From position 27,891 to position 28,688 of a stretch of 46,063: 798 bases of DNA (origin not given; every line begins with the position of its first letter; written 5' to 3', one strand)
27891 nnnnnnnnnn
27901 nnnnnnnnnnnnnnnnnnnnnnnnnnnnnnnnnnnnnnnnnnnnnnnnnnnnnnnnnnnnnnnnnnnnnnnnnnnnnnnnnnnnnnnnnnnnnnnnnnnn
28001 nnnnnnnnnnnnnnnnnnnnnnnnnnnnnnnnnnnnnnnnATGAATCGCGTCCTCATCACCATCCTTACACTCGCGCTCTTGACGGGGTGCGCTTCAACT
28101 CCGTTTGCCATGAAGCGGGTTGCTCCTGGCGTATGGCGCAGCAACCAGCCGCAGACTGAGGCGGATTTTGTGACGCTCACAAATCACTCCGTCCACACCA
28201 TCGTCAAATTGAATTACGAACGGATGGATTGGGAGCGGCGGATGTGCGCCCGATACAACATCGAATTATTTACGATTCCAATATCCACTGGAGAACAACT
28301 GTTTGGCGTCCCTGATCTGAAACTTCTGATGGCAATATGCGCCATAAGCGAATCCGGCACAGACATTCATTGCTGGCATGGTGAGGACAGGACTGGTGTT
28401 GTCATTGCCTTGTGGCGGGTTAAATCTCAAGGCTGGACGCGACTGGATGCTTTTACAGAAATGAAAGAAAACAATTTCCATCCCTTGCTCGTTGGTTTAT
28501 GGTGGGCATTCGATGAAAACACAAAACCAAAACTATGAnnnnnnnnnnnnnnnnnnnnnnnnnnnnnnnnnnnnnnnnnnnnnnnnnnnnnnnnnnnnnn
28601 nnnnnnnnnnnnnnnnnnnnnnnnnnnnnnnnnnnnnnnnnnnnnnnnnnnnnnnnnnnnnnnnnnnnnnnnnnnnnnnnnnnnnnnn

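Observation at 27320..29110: A translationally coupled four-gene cassette predicted to span the whole cell envelope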

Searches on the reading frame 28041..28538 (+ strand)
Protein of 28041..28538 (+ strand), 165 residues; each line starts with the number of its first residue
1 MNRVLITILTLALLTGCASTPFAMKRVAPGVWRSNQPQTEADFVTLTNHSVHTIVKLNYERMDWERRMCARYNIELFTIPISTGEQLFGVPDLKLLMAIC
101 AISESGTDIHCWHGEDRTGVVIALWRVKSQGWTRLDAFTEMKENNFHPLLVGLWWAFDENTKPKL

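Call 3: search_protein_families(library=pfam, proteins=[window:28041-28538:+], max_evalue=1)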
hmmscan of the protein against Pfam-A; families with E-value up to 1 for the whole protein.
window:28041-28538:+ (165 aa): 7 families
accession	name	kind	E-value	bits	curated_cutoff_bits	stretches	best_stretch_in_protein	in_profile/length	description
PF03162.18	Y_phosphatase2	-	1.4e-06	28.4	27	1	21-141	4-127/165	Tyrosine phosphatase family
PF22785.1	Tc-R-P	-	0.00015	22.7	27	1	39-128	12-103/106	Polymorphic toxin system, DSP-PTPase phosphatase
PF13350.11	Y_phosphatase3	-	0.0018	18.7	22.2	1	106-124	130-148/240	Tyrosine phosphatase family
PF22741.1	PTP-NADK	-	0.0061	16.4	27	1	31-130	30-135/163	DSP-PTPase phosphatase fused to NAD+ Kinase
PF22784.1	PTP-SAK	-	0.0063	17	27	1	34-125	15-108/153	Swiss Army Knife protein, DSP-PTPase phosphatase domain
PF00782.25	DSPc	-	0.0089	16.3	33.5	1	108-145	77-114/133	Dual specificity phosphatase, catalytic domain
PF08139.17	LPAM_1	-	0.016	16.1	20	1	1-18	1-18/18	Prokaryotic membrane lipoprotein lipid attachment site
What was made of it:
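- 28041..28538 (+): g3: 165-aa lipoprotein Cys-based dual-specificity phosphatase, TpbA-like. An accessory gene, not part of the conserved core. Y_phosphatase2 at 28.4 vs 27 bits (call 3).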

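Call 4: search_protein_families(library=phrogs, proteins=[window:28041-28538:+], max_evalue=1)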
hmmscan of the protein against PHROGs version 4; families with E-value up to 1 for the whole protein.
window:28041-28538:+ (165 aa): 5 families
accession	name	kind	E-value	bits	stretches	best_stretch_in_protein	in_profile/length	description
phrog_456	-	lysis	0.0091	16.7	1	1-41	10-53/102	Rz-like spanin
phrog_1275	-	lysis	0.062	14.2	1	1-25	5-29/81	Rz-like spanin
phrog_22235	-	unknown function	0.2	12.5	1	4-32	3-31/71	-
phrog_812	-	lysis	0.22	12.7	1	1-25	1-25/102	Rz-like spanin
phrog_1119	-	moron, auxiliary metabolic gene and host takeover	0.29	12.6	1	1-54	1-52/78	Cor superinfection exclusion protein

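Call 9: find_related_loci(query=window:28041-28538:+, collection=viral_contigs, flank=6000)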
Query window:28041-28538:+ (165 aa) in viral_contigs; peptide patterns used: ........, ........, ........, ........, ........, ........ (x = any residue, [..] = any of these).
9 stretches matched a pattern, but none encodes a relative of the query by tblastn (E <= 1e-3).

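Call 21: find_homologous_proteins(query=window:28041-28538:+)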
Query window:28041-28538:+ (165 aa): 1 proteins with E <= 0.001 among 13 candidates.
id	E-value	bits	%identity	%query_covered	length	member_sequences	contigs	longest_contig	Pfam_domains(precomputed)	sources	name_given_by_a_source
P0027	8.7e-95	333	100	86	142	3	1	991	PF03162.19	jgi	jgi:hypothetical protein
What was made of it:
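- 28041..28538 (+): No other cluster among 5.8 billion proteins (call 21).
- Tried and rejected: g3 against viral contigs and the 5.8-billion-protein index found only itself (calls 9, 21).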

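Call 35: search_solved_structures(query=window:28041-28535:+, max_evalue=1, show_alignments=2)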
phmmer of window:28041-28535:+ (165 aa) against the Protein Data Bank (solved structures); distinct sequences matched with E-value up to 1: 14.
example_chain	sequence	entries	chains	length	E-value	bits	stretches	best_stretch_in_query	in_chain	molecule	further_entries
4r0s_A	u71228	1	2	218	1.1e-07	35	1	23-146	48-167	Protein tyrosine phosphatase TpbA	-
2m3v_A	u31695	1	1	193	1.1e-07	35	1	23-146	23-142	Putative uncharacterized protein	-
4r0t_B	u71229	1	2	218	2.8e-06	30.5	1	23-146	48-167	Protein tyrosine phosphatase TpbA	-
1xri_A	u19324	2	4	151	0.0001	25.4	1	22-141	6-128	At1g05000 | Probable tyrosine-protein phosphatase At1g05000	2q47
7mok_A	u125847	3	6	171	0.00014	24.9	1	21-141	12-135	Tyrosine-protein phosphatase DSP1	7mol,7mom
1ohc_A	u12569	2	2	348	0.00021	24.4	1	24-134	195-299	CDC14B2 PHOSPHATASE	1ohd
1ohe_A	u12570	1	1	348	0.0054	19.8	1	24-134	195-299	CDC14B2 PHOSPHATASE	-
6byf_A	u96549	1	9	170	0.1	15.6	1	21-143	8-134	Tyrosine-protein phosphatase SIW14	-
9rib_A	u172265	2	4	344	0.26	14.3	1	40-136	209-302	Dual specificity protein phosphatase CDC14A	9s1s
4erc_A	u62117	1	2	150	0.38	13.8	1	106-142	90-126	Dual specificity protein phosphatase 23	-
2img_A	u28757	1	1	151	0.38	13.8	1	106-142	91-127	Dual specificity protein phosphatase 23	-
1i9s_A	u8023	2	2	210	0.46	13.5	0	108-134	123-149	MRNA CAPPING ENZYME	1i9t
2i6i_A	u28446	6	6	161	0.59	13.1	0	79-140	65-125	Sulfolobus solfataricus protein tyrosine phosphatase | protein tyrosine phosphatase | SsoPTP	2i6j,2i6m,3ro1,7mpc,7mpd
2c46_A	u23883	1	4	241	0.66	13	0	108-134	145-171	MRNA CAPPING ENZYME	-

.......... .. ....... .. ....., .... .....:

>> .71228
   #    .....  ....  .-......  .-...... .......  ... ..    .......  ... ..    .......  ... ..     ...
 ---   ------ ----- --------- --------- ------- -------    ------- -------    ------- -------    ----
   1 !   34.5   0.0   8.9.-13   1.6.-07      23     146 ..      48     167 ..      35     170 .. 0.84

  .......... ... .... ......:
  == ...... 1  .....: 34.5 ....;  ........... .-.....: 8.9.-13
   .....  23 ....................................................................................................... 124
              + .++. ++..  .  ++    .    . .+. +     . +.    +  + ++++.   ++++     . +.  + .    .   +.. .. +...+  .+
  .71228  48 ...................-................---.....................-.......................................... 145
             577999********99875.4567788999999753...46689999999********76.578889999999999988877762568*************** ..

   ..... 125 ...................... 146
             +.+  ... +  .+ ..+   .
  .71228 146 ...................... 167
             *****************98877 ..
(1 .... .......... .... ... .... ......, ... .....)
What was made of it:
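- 28041..28538 (+): Best solved relative is the P. aeruginosa phosphatase TpbA, E 1.1e-7 (call 35).
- On Cys-based dual-specificity phosphatase, TpbA-like: g3: TpbA 4R0S/2M3V at E 1.1e-7 over residues 23-146 (call 35).
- Closest known: TpbA. Same: g3 aligns over 124 residues including the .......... P-loop (E 1.1e-7, call 35).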
